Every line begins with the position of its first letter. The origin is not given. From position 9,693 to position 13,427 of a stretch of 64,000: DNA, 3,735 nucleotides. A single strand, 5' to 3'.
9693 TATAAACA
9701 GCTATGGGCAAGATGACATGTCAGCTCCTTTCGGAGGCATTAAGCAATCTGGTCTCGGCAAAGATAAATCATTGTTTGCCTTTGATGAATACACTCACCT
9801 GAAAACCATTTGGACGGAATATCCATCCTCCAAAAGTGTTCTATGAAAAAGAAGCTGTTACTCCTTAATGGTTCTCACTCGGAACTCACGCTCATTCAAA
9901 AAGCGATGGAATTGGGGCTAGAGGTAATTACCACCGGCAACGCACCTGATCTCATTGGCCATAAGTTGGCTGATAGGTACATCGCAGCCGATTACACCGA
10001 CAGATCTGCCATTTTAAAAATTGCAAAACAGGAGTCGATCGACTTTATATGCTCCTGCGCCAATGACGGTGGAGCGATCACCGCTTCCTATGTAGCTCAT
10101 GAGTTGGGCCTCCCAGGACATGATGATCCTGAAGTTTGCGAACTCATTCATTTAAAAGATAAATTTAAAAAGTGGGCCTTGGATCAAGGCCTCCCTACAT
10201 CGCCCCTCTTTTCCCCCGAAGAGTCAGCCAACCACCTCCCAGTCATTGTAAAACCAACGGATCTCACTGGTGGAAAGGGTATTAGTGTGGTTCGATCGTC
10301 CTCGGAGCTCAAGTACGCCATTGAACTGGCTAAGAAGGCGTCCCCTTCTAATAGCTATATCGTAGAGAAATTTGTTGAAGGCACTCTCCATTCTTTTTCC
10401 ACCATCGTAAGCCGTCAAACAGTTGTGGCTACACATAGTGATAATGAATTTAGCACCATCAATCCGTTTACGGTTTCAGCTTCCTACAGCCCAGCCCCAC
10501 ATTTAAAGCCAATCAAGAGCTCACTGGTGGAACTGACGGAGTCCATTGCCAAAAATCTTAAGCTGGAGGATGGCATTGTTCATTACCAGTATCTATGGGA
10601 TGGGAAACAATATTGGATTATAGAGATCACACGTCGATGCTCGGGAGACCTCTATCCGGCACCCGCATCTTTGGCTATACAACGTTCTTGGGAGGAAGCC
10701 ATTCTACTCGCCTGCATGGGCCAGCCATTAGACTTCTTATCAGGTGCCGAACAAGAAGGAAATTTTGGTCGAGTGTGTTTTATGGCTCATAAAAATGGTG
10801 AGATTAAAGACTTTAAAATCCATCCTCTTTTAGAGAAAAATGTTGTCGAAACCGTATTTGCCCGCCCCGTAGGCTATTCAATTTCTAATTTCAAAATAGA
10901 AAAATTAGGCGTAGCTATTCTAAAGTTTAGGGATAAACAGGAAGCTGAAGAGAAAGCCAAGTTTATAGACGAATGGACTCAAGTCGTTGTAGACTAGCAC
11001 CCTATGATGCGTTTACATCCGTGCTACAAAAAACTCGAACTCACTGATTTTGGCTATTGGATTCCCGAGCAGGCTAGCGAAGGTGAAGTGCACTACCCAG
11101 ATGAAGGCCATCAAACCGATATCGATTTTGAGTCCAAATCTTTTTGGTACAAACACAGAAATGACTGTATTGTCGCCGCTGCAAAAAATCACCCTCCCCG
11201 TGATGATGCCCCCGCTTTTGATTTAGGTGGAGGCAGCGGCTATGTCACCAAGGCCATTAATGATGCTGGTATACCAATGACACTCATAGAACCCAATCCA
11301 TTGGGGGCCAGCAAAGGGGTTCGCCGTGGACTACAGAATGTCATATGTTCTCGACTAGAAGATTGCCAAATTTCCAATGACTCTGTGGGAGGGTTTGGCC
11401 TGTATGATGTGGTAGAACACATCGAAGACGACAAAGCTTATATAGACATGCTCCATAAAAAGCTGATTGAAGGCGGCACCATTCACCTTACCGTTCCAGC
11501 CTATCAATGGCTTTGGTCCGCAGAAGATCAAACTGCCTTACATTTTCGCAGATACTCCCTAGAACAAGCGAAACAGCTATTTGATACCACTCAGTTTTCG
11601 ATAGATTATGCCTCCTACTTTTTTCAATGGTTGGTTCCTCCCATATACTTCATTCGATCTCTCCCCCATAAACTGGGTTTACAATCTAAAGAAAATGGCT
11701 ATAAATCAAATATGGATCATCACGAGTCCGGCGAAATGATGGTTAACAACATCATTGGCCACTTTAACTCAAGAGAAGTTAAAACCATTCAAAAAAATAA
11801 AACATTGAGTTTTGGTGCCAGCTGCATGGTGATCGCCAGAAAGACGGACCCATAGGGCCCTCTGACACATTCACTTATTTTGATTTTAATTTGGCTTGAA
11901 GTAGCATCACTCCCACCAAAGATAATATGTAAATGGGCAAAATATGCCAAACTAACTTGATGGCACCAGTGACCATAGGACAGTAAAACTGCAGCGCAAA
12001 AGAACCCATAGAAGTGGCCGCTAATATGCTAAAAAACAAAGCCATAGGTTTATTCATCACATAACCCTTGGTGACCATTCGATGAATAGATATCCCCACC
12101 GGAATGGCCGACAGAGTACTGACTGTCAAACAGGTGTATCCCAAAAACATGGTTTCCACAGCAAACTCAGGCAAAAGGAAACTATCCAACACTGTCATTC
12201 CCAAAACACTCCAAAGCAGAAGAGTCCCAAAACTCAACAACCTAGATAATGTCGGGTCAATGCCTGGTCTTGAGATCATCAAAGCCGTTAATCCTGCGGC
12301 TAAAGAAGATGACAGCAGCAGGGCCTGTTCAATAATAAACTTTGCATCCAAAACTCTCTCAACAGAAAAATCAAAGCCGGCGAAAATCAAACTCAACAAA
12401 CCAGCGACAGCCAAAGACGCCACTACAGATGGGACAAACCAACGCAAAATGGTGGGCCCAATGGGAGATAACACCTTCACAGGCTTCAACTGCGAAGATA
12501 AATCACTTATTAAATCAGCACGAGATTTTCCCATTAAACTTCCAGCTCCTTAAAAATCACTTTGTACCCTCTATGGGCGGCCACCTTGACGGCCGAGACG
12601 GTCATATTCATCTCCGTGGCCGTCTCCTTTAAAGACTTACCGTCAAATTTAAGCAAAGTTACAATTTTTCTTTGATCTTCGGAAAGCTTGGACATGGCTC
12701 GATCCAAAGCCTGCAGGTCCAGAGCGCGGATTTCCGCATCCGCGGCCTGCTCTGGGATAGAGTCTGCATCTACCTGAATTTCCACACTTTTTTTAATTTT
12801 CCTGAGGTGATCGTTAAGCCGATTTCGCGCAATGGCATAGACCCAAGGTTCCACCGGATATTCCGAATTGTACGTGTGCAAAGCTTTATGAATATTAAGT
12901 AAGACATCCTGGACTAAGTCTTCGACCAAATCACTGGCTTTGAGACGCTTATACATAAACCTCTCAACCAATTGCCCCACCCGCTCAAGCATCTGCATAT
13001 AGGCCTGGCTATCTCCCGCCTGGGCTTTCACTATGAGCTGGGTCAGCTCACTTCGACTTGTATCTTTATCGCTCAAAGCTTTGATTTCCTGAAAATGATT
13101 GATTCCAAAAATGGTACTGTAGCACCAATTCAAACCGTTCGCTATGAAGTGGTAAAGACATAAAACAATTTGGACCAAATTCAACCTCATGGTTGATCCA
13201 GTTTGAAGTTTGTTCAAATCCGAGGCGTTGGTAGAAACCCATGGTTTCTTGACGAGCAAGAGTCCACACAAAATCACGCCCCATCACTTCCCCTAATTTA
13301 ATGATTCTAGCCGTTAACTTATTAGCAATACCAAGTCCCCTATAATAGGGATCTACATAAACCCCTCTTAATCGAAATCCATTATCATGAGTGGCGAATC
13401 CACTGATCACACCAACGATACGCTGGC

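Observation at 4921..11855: Six-gene operon: SGNH hydrolase - polyprenyl-P GT2 - radical SAM - ALDH - ATP-grasp - methyltransferase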

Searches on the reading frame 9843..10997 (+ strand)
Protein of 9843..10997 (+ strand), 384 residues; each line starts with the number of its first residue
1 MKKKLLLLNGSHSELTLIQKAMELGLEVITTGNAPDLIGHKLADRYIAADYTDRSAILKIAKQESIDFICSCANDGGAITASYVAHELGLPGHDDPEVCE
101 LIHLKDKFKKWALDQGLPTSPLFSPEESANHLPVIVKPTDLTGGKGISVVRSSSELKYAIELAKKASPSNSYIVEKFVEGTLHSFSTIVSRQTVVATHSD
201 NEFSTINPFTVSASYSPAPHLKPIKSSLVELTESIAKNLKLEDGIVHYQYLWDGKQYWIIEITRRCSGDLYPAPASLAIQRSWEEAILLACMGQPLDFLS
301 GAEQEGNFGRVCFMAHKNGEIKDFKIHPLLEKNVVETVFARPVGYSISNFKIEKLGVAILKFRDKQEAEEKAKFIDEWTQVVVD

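Call 5: search_protein_families(library=pfam, proteins=[window:9843-10997:+], max_evalue=0.01)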
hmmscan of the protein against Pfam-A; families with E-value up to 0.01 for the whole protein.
window:9843-10997:+ (384 aa): 7 families
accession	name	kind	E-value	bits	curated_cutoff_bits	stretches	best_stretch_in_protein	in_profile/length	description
PF02786.22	CPSase_L_D2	-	5.2e-08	33.1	19.8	1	132-267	39-181/211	Carbamoyl-phosphate synthase L chain, ATP binding domain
PF13535.11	ATP-grasp_4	-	1.1e-07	32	27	1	132-268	3-155/160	ATP-grasp domain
PF02655.19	ATP-grasp_3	-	1.3e-06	29.1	23.2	1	126-267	26-158/160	ATP-grasp domain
PF07478.18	Dala_Dala_lig_C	-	7.8e-06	26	24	1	124-181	29-84/204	D-ala D-ala ligase C-terminus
PF02222.28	ATP-grasp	-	2.2e-05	24.6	27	1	131-264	30-161/179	ATP-grasp domain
PF01071.24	GARS_A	-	6.8e-05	23.2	27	1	133-203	39-114/194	Phosphoribosylglycinamide synthetase, ATP-grasp (A) domain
PF22660.2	RS_preATP-grasp-like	-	0.0045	17.8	27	0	17-63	16-62/98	Ribonucleotide synthetase preATP-grasp domain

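Call 6: search_protein_families(library=ncbifam, proteins=[window:9843-10997:+], max_evalue=0.01)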
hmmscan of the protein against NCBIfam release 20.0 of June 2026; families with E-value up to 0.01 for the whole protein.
window:9843-10997:+ (384 aa): 26 families (the best 25 are shown)
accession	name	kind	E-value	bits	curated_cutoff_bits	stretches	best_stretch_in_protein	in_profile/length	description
NF002563.0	PRK02186.1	subfamily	3.4e-13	48.8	625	1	17-339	19-348/890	argininosuccinate lyase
TIGR03909.1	pyrrolys_PylC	equivalog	1.7e-09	36.9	248.3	1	23-265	20-252/374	3-methylornithine--L-lysine ligase PylC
NF006766.0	PRK09288.1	equivalog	9.5e-09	34.5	339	1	132-196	150-211/396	formate-dependent phosphoribosylglycinamide formyltransferase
TIGR01369.1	CPSaseII_lrg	equivalog_domain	1.2e-08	33.1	1027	1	132-267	705-842/1052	carbamoyl-phosphate synthase (glutamine-hydrolyzing) large subunit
NF003671.0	PRK05294.1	equivalog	7.3e-08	30.5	599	1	132-267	702-839/1058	carbamoyl-phosphate synthase large subunit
NF053643.1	Ddl_archaea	equivalog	6.2e-07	28.7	500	1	126-280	134-286/367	putative pseudomurein biosynthesis ATP-grasp protein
TIGR00877.1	purD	equivalog_domain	1e-06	27.9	288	1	133-200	142-213/425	phosphoribosylamine--glycine ligase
TIGR01142.1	purT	equivalog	2.3e-06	26.8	502.15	1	132-181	137-188/380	phosphoribosylglycinamide formyltransferase 2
NF004675.0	PRK06019.1-1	equivalog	5.9e-06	25.3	375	0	19-63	26-70/375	5-(carboxyamino)imidazole ribonucleotide synthase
TIGR01205.1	D_ala_D_alaTIGR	subfamily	6.9e-06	25.3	245.65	1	126-192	141-205/318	D-alanine--D-alanine ligase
NF002527.0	PRK01966.1-3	equivalog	1.1e-05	24.8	310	1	128-198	153-221/332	D-alanine--D-alanine ligase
NF010623.0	PRK14016.1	subfamily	1.6e-05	23.2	877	1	132-196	250-312/871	cyanophycin synthetase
TIGR01235.1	pyruv_carbox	equivalog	5.3e-05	20.9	1114.45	1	129-265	150-292/1143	pyruvate carboxylase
TIGR02068.2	cya_phycin_syn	equivalog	9.7e-05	20.5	850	1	131-196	248-310/862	cyanophycin synthetase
TIGR00514.1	accC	equivalog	0.00011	21.2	626.5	1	132-264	153-291/449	acetyl-CoA carboxylase biotin carboxylase subunit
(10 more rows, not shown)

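Call 13: search_solved_structures(query=window:9843-10997:+, max_evalue=0.01)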
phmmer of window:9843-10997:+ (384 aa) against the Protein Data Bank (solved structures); distinct sequences matched with E-value up to 0.01: 27.
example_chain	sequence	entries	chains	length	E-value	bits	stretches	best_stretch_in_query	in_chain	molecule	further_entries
4dim_A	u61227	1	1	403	8.9e-17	64.2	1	3-362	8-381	Phosphoribosylglycinamide synthetase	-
7wac_A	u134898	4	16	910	0.00066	21.8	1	130-194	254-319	Cyanophycin synthase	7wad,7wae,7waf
2yrw_A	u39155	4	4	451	0.001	21.2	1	46-222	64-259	Phosphoribosylglycinamide synthetase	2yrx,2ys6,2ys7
2dzd_A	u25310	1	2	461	0.0012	21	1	128-190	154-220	pyruvate carboxylase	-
7lg5_A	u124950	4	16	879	0.0014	20.8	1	130-196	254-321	Cyanophycin synthase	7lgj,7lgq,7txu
7txv_A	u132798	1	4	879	0.0014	20.8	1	130-196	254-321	Cyanophycin synthase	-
4hnv_A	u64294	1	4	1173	0.0021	20.2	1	131-266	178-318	Pyruvate carboxylase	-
3hbl_A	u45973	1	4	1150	0.0021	20.1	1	131-266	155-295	Pyruvate carboxylase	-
3ho8_A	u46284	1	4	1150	0.0021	20.1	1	131-266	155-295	Pyruvate carboxylase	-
3hb9_A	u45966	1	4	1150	0.0021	20.1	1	131-266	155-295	Pyruvate carboxylase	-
8gk8_C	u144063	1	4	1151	0.0021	20.1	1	131-266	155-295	Pyruvate carboxylase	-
4hnu_A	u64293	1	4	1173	0.0022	20.1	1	131-266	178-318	Pyruvate carboxylase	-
3bg5_A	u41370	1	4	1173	0.0022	20.1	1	131-266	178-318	Pyruvate carboxylase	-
4hnt_A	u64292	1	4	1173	0.0022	20.1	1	131-266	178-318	Pyruvate carboxylase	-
1gso_A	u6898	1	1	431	0.0025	19.9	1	130-312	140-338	PROTEIN (GLYCINAMIDE RIBONUCLEOTIDE SYNTHETASE)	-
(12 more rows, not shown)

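Call 78: find_homologous_proteins(query=window:9843-10997:+)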
Query window:9843-10997:+ (384 aa): 666 proteins with E <= 0.001 among 6169 candidates; the best 120 are listed.
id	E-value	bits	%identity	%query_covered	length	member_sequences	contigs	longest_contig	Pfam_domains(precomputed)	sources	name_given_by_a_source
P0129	2.0e-255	864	100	100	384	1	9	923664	PF13535.12,PF02786.23,PF02222.28,PF02655.20,PF07478.19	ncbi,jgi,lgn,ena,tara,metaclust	tara:strand:- start:20103 stop:21257 length:1155 start_codon:yes stop_codon:yes gene_type:complete|m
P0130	1.2e-131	457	53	99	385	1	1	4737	PF13535.12,PF02786.23,PF02222.28,PF02655.20,PF07478.19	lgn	-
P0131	1.2e-99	352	45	98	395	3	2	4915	PF13535.12,PF02786.23,PF02655.20,PF01071.25,PF07478.19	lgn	-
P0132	1.4e-97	345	46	99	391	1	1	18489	PF13535.12,PF02786.23,PF02222.28,PF02655.20,PF01071.25,PF07478.19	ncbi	-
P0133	6.3e-97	343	44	100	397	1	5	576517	PF13535.12,PF02786.23,PF02655.20,PF01071.25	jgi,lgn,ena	-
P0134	1.1e-96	342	46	99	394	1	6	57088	PF13535.12,PF02786.23,PF02655.20,PF01071.25,PF07478.19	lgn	-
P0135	9.2e-96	339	45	99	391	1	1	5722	PF13535.12,PF02786.23,PF02222.28,PF02655.20,PF01071.25,PF07478.19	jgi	jgi:biotin carboxylase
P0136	1.4e-95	338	44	99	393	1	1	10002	PF13535.12,PF02786.23,PF02655.20,PF01071.25,PF07478.19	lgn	-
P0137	1.3e-94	335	44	99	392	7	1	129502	PF13535.12,PF14397.12,PF02655.20,PF01071.25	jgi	jgi:biotin carboxylase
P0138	1.6e-94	335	44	99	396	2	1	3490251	PF13535.12,PF02786.23,PF02655.20,PF01071.25,PF07478.19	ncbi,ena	-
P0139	1.7e-94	335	47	96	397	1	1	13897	PF13535.12,PF02786.23,PF02655.20,PF01071.25,PF07478.19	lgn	-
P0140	1.7e-94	335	44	99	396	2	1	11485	PF13535.12,PF02786.23,PF02655.20,PF01071.25,PF07478.19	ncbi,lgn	-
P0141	2.4e-94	334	46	94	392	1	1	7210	PF13535.12,PF02786.23,PF02222.28,PF02655.20,PF01071.25,PF07478.19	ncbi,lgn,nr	ncbi:MAG: ATP-grasp domain-containing protein [gamma proteobacterium symbiont of Bathyaustriella thi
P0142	3.0e-94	334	45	97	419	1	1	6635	PF13535.12,PF02786.23,PF01071.25,PF07478.19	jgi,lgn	-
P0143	6.0e-94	333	43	99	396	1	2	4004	PF13535.12,PF02786.23,PF02222.28,PF02655.20,PF01071.25,PF07478.19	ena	-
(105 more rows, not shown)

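Call 91: predict_structure(alignment_id=A3)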
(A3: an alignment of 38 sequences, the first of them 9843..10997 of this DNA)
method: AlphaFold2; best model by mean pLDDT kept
length: 384 residues; sequences in the alignment: 38
mean_pLDDT: 95.1   pTM: 0.91
mean pLDDT of the five models: 95.1, 93.9, 93.0, 92.1, 91.0
residues with pLDDT >= 90: 357; 70-90: 27; 50-70: 0; < 50: 0
segments of 3 or more residues with pLDDT < 50: none
pLDDT, mean of each block of 10 residues (from residue 1): 94 95 98 94 97 97 98 92 98 97 96 96 94 95 88 95 94 96 96 97 88 94 96 98 97 95 93 96 97 96 93 96 97 96 95 94 95 92 96
secondary structure, 60 per line:
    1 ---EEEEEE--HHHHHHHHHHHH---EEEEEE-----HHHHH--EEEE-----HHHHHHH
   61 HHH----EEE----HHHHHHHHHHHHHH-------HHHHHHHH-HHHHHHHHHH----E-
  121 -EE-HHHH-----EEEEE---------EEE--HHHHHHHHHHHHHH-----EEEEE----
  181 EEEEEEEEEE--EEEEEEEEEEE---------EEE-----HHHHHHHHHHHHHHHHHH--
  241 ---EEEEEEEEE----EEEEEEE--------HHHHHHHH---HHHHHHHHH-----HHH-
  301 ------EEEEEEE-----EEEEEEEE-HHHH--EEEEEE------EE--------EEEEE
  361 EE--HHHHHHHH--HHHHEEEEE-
elements in order: E4-9 H12-23 E27-32 H38-42 E45-48 H54-63 E68-70 H75-88 H96-103 H105-114 H125-128 E134-138 E148-150 H153-166 E172-176 E181-190 E193-203 E213-215 H221-238 E244-252 E257-263 H272-279 H283-291 E307-313 E319-326 H328-331 E334-339 E356-362 H365-372 H375-378 E379-383

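Call 94: fold_search(model_id=the predicted structure, library=pdb)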
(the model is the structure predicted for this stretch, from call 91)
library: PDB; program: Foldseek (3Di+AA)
matches with E <= 10: 1927; with E <= 0.001: 455
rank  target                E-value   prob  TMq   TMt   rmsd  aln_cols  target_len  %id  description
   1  4dim                  3.3e-28  1.00  0.78  0.77   5.1       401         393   20  Crystal structure of phosphoribosylglycinamide synthetase from Anaerococcus prevotii (released 2012-02-29)
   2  3vot_B                7.2e-26  1.00  0.82  0.81   3.7       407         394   15  Crystal structure of L-amino acid ligase from Bacillus licheniformis (released 2012-11-07)
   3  4wd3_A                2.9e-25  1.00  0.73  0.72   4.8       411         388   18  Crystal structure of an L-amino acid ligase RizA (released 2015-09-09)
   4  3rv3_B                3.5e-25  1.00  0.81  0.71   4.0       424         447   17  Crystal structure of E.coli biotin carboxylase in complex with two ADP and one Mg ion (released 2011-05-18)
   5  3rv3_A                6.5e-25  1.00  0.80  0.70   4.1       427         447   17  Crystal structure of E.coli biotin carboxylase in complex with two ADP and one Mg ion (released 2011-05-18)
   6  2v58_A                8.3e-25  1.00  0.75  0.66   4.9       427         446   18  CRYSTAL STRUCTURE OF BIOTIN CARBOXYLASE FROM E.COLI IN COMPLEX WITH POTENT INHIBITOR 1 (released 2009-01-13)
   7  3vot_A                8.9e-25  1.00  0.82  0.77   3.9       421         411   16  Crystal structure of L-amino acid ligase from Bacillus licheniformis (released 2012-11-07)
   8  3rv4                  9.4e-25  1.00  0.78  0.68   4.4       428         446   17  Crystal structure of E.coli biotin carboxylase R16E mutant in complex with Mg-ADP and bicarbonate (released 2011-05-18)
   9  9eb8_A                1.9e-24  1.00  0.78  0.66   4.3       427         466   17  Crystal Structure of Biotin Carboxylase from Ankistrodesmus in Complex with ADP (released 2025-11-19)
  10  2v58_B                2.1e-24  1.00  0.74  0.65   5.1       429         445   16  CRYSTAL STRUCTURE OF BIOTIN CARBOXYLASE FROM E.COLI IN COMPLEX WITH POTENT INHIBITOR 1 (released 2009-01-13)
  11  2vqd                  2.4e-24  1.00  0.76  0.66   4.7       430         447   17  Crystal Structure of Biotin Carboxylase from Pseudomonas aeruginosa complexed with AMPCP (released 2008-09-09)
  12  2vpq_A                2.6e-24  1.00  0.78  0.68   4.2       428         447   16  Crystal structure of biotin carboxylase from S. aureus complexed with AMPPNP (released 2008-09-09)
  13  5vyz_A                2.6e-24  1.00  0.77  0.29   4.5       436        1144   16  Crystal structure of Lactococcus lactis pyruvate carboxylase in complex with cyclic-di-AMP (released 2017-08-16)
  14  3jzi_B                3.3e-24  1.00  0.74  0.65   5.1       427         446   17  Crystal structure of biotin carboxylase from E. Coli in complex with benzimidazole series (released 2009-11-03)
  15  5vyz_D                3.7e-24  1.00  0.78  0.29   4.4       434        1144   16  Crystal structure of Lactococcus lactis pyruvate carboxylase in complex with cyclic-di-AMP (released 2017-08-16)
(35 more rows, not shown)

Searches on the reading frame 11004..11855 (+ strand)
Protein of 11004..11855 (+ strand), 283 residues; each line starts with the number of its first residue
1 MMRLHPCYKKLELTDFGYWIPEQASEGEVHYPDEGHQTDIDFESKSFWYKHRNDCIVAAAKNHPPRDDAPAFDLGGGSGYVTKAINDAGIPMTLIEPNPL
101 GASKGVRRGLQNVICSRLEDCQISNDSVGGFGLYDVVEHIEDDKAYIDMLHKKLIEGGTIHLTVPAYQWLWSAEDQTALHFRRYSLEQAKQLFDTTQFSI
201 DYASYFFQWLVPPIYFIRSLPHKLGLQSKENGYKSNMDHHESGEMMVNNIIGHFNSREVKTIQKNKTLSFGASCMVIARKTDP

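Call 5: search_protein_families(library=pfam, proteins=[window:11004-11855:+], max_evalue=0.01)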
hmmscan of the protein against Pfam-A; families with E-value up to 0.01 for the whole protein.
window:11004-11855:+ (283 aa): 2 families
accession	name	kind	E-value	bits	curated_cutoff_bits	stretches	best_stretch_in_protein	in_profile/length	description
PF13489.12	Methyltransf_23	-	7e-07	29.6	27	1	68-199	23-160/164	Methyltransferase domain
PF08241.18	Methyltransf_11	-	0.00014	22.9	21.2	1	73-160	2-93/95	Methyltransferase domain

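Call 6: search_protein_families(library=ncbifam, proteins=[window:11004-11855:+], max_evalue=0.01)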
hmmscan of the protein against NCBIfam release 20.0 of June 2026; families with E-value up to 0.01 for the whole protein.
window:11004-11855:+ (283 aa): 0 families

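Call 42: search_solved_structures(query=window:11004-11855:+, max_evalue=0.1)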
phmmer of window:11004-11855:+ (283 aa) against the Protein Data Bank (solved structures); distinct sequences matched with E-value up to 0.1: 1.
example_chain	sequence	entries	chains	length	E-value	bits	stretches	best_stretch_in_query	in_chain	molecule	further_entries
2avn_A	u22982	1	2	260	2.7e-05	26.9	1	69-200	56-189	ubiquinone/menaquinone biosynthesis methyltransferase-related protein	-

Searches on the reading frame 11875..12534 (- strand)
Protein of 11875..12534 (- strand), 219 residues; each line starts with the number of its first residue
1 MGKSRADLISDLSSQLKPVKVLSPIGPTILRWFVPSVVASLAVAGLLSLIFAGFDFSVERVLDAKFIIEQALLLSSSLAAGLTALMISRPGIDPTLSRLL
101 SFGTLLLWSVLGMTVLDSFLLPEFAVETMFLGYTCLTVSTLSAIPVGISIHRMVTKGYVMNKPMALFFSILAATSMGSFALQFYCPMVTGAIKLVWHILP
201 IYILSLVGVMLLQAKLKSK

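Call 5: search_protein_families(library=pfam, proteins=[window:11875-12534:-], max_evalue=0.01)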
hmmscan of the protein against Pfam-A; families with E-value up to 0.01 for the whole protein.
window:11875-12534:- (219 aa): 1 family
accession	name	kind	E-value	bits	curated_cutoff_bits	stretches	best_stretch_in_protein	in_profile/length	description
PF06532.16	NrsF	-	2.4e-11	44.3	26.8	1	29-214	13-200/204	Negative regulator of sigma F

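Call 6: search_protein_families(library=ncbifam, proteins=[window:11875-12534:-], max_evalue=0.01)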
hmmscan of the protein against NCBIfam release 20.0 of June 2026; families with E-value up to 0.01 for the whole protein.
window:11875-12534:- (219 aa): 0 families

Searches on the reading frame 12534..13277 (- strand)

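Call 5: search_protein_families(library=pfam, proteins=[window:12534-13277:-], max_evalue=0.01)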
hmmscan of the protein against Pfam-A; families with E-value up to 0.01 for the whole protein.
window:12534-13277:- (247 aa): 4 families
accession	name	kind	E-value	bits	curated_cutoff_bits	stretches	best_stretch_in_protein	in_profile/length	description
PF08281.18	Sigma70_r4_2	-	2e-14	53.4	25.7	1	189-239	2-52/54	Sigma-70, region 4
PF04542.20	Sigma70_r2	-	1.5e-13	50.7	24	1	97-162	2-69/71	Sigma-70 region 2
PF07638.17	Sigma70_ECF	-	5e-08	33.5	21.1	1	76-231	2-169/185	ECF sigma factor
PF04545.22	Sigma70_r4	-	9.1e-08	31.9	24.1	1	194-238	1-45/50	Sigma-70, region 4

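Call 6: search_protein_families(library=ncbifam, proteins=[window:12534-13277:-], max_evalue=0.01)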
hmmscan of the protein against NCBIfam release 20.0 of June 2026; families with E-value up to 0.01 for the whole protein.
window:12534-13277:- (247 aa): 101 families (the best 25 are shown)
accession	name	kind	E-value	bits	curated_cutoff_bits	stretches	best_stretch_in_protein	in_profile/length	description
NF009165.0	PRK12512.1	equivalog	1.1e-37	129.4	198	1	75-243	6-177/184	RNA polymerase sigma factor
NF009188.0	PRK12536.1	subfamily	1.4e-34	119.7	250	1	69-242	8-183/190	RNA polymerase sigma factor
NF009191.0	PRK12539.1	subfamily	2e-34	118.7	171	1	75-241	5-175/185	sigma-70 family RNA polymerase sigma factor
TIGR02937.1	sigma70-ECF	superfamily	3.2e-24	85.4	42.9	1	92-241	2-161/165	sigma-70 family RNA polymerase sigma factor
NF007230.0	PRK09648.1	subfamily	7.4e-24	84.6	209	1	70-238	5-182/195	RNA polymerase sigma factor ShbA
NF007215.0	PRK09637.1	equivalog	3.8e-22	79.2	212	1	99-239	9-148/181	RNA polymerase sigma factor SigZ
TIGR02959.1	SigZ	equivalog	4.1e-22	78.8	168.65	1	103-241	7-144/170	RNA polymerase sigma factor SigZ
NF007216.0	PRK09638.1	equivalog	1.6e-21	76.9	194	1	78-246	5-175/180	RNA polymerase sigma factor SigY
TIGR02950.1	SigM_subfam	subfamily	3.7e-21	75.6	147.95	1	104-241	13-154/159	RNA polymerase sigma factor, SigM family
TIGR02952.1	Sig70_famx2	equivalog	4.1e-21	75.6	206.45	1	82-239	2-164/170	ECF subfamily RNA polymerase sigma factor, BldN family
NF009166.1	PRK12513.1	equivalog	4.8e-20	72.1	206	1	79-231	10-172/193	RNA polymerase sigma factor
TIGR02985.1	Sig70_bacteroi1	subfamily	5.3e-20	72.3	126.4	1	92-244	2-161/162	RNA polymerase sigma-70 factor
TIGR02989.1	Sig-70_gvs1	subfamily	7.5e-20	71.4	124.55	1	92-236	2-149/158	RNA polymerase sigma-70 factor, Rhodopirellula/Verrucomicrobium family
NF007225.0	PRK09643.1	equivalog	3.5e-18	66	190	1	79-245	15-182/204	RNA polymerase sigma factor SigM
NF009171.0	PRK12518.1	equivalog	4.1e-18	65.9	208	1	68-237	5-176/191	RNA polymerase sigma factor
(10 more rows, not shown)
